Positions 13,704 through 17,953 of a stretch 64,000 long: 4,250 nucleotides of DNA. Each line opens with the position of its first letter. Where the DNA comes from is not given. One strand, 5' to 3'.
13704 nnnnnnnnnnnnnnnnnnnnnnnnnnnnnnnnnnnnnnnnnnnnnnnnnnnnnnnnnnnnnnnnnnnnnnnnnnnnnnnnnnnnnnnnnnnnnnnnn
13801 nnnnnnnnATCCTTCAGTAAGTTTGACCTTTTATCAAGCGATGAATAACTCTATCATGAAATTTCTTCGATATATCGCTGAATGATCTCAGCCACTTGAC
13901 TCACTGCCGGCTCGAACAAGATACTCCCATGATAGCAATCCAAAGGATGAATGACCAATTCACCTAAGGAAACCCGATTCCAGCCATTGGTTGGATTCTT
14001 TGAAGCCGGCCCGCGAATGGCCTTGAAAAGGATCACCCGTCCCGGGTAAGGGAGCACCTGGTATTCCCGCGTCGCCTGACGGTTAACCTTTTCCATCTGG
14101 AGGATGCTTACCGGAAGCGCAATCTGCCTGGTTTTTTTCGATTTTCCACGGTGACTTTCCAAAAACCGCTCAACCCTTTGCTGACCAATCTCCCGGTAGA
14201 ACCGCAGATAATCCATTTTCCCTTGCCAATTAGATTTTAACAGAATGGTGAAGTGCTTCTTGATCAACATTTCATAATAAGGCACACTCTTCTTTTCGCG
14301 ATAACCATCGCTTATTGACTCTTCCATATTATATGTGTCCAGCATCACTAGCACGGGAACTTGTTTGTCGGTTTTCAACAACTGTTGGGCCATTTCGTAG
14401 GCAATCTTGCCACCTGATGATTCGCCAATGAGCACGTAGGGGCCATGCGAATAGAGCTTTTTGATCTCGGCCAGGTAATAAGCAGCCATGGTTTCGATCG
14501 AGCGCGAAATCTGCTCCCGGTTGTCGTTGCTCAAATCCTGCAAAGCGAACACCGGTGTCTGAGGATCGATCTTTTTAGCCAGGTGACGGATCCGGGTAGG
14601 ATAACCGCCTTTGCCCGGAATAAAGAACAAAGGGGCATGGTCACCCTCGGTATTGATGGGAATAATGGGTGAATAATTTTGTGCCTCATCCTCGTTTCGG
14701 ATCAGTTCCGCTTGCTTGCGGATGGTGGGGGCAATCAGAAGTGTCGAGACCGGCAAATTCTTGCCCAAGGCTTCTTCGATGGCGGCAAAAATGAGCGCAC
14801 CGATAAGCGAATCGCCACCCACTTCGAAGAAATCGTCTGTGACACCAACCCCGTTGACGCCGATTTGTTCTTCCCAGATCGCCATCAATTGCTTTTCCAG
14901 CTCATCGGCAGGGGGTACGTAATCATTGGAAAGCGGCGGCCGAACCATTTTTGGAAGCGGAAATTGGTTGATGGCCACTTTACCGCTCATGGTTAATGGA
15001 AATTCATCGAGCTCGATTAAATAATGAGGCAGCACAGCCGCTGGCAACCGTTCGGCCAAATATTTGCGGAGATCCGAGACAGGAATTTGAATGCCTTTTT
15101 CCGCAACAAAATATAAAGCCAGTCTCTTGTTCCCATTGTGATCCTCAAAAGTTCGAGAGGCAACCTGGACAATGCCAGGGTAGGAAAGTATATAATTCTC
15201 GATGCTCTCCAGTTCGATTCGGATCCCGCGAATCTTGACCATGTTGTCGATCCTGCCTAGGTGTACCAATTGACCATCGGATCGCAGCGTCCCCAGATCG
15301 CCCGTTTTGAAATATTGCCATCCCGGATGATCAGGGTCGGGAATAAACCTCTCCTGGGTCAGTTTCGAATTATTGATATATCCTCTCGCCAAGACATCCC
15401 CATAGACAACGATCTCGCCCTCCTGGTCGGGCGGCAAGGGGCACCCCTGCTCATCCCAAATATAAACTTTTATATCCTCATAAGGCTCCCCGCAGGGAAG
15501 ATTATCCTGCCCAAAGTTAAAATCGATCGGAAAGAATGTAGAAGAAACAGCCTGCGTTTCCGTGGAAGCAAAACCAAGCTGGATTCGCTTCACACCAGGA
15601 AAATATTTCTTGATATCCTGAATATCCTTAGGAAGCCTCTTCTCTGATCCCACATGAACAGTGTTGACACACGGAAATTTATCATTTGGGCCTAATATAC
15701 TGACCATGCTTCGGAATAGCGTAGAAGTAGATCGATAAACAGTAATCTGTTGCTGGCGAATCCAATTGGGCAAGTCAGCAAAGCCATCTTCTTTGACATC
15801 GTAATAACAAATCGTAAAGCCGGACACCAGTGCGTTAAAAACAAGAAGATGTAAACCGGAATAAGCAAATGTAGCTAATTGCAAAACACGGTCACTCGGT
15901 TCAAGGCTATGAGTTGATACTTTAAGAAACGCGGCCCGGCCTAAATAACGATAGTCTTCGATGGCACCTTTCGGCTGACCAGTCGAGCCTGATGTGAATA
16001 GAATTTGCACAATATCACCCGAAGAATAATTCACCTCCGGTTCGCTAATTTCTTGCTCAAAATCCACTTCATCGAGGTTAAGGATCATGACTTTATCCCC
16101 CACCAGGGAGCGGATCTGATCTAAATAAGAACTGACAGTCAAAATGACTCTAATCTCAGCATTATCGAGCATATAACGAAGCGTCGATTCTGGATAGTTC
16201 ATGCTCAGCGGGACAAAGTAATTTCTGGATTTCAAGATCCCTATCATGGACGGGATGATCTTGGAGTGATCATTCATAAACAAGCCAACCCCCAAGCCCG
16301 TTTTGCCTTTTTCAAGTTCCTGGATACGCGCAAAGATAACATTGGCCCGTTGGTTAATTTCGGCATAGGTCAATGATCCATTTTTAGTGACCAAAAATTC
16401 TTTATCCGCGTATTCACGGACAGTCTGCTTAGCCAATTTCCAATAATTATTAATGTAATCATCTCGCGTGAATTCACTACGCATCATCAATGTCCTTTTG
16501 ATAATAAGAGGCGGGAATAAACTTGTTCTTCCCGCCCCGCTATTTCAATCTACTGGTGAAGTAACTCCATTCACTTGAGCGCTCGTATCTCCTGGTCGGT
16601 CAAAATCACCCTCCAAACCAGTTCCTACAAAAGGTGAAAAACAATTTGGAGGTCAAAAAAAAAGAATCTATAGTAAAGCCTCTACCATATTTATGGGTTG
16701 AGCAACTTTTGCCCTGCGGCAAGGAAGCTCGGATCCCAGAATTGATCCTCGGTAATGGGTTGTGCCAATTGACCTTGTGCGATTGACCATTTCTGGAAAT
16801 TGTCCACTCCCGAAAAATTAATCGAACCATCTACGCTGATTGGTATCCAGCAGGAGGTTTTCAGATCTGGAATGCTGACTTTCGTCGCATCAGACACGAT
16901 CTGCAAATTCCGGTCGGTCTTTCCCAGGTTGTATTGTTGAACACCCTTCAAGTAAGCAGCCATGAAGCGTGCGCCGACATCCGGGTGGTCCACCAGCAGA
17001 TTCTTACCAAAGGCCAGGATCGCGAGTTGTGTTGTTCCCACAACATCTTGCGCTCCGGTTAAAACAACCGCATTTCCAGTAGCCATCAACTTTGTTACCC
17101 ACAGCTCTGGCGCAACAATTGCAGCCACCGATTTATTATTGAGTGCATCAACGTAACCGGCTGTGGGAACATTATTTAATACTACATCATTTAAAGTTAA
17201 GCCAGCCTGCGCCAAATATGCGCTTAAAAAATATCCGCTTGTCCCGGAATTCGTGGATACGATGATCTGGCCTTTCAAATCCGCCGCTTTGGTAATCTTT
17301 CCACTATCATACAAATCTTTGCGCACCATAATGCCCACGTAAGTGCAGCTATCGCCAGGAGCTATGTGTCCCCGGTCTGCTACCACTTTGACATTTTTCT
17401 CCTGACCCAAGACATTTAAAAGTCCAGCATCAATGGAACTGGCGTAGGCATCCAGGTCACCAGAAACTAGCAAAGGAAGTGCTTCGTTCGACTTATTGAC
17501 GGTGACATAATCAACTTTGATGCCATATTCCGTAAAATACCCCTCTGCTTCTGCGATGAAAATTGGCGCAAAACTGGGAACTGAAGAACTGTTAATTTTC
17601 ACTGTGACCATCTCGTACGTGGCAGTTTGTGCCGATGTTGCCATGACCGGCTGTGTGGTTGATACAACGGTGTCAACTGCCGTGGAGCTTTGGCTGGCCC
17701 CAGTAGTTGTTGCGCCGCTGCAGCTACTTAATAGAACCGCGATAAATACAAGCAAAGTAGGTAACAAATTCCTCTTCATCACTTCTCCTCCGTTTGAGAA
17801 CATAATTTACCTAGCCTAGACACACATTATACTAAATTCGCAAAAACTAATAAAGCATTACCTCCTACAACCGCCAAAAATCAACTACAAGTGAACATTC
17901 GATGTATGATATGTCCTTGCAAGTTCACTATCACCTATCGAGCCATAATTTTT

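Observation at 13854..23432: Mirror-image duplication of a [lipoprotein SBP + stand-alone A-T-TE synthetase] module, with one copy wedged inside a NitT/TauT-type ABC importer operon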

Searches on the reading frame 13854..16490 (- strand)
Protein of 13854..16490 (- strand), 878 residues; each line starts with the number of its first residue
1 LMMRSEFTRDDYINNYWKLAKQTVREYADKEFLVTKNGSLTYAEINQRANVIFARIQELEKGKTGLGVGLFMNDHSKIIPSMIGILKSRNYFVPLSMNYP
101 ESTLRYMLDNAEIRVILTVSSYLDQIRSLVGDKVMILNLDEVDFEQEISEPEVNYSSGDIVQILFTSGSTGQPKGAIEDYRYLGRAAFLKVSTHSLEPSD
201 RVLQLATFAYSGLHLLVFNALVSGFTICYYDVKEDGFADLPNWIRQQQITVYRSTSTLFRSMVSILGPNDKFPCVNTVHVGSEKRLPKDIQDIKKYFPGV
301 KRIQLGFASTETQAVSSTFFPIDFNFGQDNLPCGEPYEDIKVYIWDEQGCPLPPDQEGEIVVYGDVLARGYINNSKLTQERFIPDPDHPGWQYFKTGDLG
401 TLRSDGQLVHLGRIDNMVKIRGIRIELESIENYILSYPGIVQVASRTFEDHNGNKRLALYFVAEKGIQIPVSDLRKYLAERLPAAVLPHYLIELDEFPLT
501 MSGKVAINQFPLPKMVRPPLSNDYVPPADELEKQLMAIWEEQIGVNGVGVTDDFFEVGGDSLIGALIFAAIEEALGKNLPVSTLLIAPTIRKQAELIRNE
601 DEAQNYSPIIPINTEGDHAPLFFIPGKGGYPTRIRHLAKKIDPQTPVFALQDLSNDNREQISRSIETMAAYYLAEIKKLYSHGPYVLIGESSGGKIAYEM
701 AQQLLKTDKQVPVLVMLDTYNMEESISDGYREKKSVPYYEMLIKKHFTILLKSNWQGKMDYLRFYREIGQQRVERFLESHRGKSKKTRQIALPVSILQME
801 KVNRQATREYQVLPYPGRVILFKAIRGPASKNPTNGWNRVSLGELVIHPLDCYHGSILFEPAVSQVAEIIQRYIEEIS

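Call 3: search_protein_families(library=pfam, proteins=[window:13854-16490:-], max_evalue=0.01)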
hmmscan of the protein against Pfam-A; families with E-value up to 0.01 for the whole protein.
window:13854-16490:- (878 aa): 5 families
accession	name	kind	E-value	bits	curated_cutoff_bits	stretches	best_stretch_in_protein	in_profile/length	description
PF00501.34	AMP-binding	-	1.5e-48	166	29.9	1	22-371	3-383/384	AMP-binding enzyme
PF00975.26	Thioesterase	-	4.3e-20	73.3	26.4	1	620-735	2-117/226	Thioesterase domain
PF00550.31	PP-binding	-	2.1e-11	44.3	20.8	1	534-597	2-67/67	Phosphopantetheine attachment site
PF13193.12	AMP-binding_C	-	7e-05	24.1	24.5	1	430-504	2-76/76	AMP-binding enzyme C-terminal domain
PF00561.26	Abhydrolase_1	-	0.0069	16.5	25.8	0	669-755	55-140/245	alpha/beta hydrolase fold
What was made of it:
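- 13854..16490 (-): ATTE1, a stand-alone A-T-TE enzyme. Domain positions: A about 14979-16427, T about 14700-14891, TE about 13857-14633. The start is probably the ATG near 16484. Pfam AMP-binding, PP-binding and Thioesterase (call 3).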

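Call 6: search_protein_families(library=ncbifam, proteins=[window:13854-16490:-], max_evalue=0.001)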
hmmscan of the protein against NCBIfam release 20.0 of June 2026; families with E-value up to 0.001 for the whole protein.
window:13854-16490:- (878 aa): 104 families (the best 25 are shown)
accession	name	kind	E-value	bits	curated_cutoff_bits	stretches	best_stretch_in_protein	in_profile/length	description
NF004282.0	PRK05691.1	subfamily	8.4e-83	277.6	4090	1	21-605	1138-1713/4334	non-ribosomal peptide synthase/polyketide synthase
TIGR01733.1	AA-adenyl-dom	subfamily_domain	2.3e-76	257.2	317.4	1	41-443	1-407/409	amino acid adenylation domain-containing protein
NF047350.1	aureusi_NRPS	equivalog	2.9e-76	256.6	2500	1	21-613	420-989/2373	aureusimine non-ribosomal peptide synthetase AusA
NF038078.1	NRPS_MxcG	equivalog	6.9e-66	222.4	2300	1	36-603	478-1047/1442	myxochelin non-ribosomal peptide synthetase MxcG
NF007605.2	PRK10252.1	equivalog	5.9e-60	202.9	2400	1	27-724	467-1171/1292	enterobactin non-ribosomal peptide synthetase EntF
NF041803.1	NRPS_SolG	exception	2e-59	201.2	2200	1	22-571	569-1130/1163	solanimycin non-ribosomal peptide synthetase SolG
NF003417.0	PRK04813.1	subfamily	6.7e-50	170.1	476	1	22-509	11-498/505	D-alanine--poly(phosphoribitol) ligase subunit DltA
TIGR01734.1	D-ala-DACP-lig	equivalog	2.1e-47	161.9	559.85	1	28-508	14-496/504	D-alanine--poly(phosphoribitol) ligase subunit DltA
NF004837.0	PRK06187.1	subfamily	9.8e-47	159.4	476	1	11-505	5-513/531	long-chain-fatty-acid--CoA ligase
TIGR03098.1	ligase_PEP_1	hypoth_equivalog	2.1e-34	118.9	592.35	1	18-505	4-509/517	acyl-CoA ligase (AMP-forming), exosortase A system-associated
NF006181.0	PRK08314.1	subfamily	2.8e-33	115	705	2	146-506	192-546/563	long-chain-fatty-acid--CoA ligase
NF002966.0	PRK03640.1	equivalog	5.6e-33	114.3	556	1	22-510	10-476/483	o-succinylbenzoate--CoA ligase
TIGR01923.1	menE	equivalog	7e-32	110.8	330.15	1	41-509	1-441/442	o-succinylbenzoate--CoA ligase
NF005801.1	PRK07656.1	equivalog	2.8e-30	105.4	657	1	21-506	8-495/500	FadD3 family acyl-CoA ligase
NF009233.0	PRK12583.1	subfamily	4.1e-29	101.4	832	1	145-506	188-542/558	fatty acid CoA ligase family protein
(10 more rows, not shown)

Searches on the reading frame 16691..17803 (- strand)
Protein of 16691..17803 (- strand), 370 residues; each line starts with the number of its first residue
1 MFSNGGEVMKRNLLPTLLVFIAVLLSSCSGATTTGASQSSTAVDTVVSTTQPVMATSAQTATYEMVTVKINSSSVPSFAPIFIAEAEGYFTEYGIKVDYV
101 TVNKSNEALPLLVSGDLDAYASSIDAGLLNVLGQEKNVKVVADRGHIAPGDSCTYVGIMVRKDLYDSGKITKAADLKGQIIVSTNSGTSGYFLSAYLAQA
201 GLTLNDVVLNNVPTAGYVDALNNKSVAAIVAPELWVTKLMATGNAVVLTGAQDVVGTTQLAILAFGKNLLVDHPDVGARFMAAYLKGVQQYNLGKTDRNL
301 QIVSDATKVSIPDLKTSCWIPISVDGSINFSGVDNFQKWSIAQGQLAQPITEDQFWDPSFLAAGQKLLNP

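Call 3: search_protein_families(library=pfam, proteins=[window:16691-17803:-], max_evalue=0.01)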
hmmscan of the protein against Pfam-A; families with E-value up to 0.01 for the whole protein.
window:16691-17803:- (370 aa): 4 families
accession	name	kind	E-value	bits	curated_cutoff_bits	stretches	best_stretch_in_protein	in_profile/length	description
PF09084.16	NMT1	-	1.8e-15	57.9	20.5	1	76-289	2-207/216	NMT1/THI5 like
PF13379.11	NMT1_2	-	4.5e-11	43.5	24.7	1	68-287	8-234/252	NMT1-like family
PF12974.12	Phosphonate-bd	-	4.1e-05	23.5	27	1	92-208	26-137/242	ABC transporter, phosphonate, periplasmic substrate-binding protein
PF04069.17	OpuAC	-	0.0003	20.9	21.2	1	90-235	24-161/257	Substrate binding domain of ABC-type glycine betaine transport system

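Call 6: search_protein_families(library=ncbifam, proteins=[window:16691-17803:-], max_evalue=0.001)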
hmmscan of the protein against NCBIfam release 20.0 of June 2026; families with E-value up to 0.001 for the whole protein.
window:16691-17803:- (370 aa): 2 families
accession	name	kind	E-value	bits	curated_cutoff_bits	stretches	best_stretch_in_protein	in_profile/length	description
TIGR01728.1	SsuA_fam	subfamily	6.9e-18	64.9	163.5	1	70-315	3-239/290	aliphatic sulfonate ABC transporter substrate-binding protein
TIGR03427.1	ABC_peri_uca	equivalog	0.00053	19.2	333.9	0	92-254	32-182/328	putative urea ABC transporter substrate-binding protein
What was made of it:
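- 16691..17803 (-): SBP1, a lipoprotein NMT1/TauT-type substrate-binding protein and the cognate partner of ATTE1. Pfam NMT1 and NMT1_2; NCBIfam SsuA_fam below cutoff (calls 3, 6).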
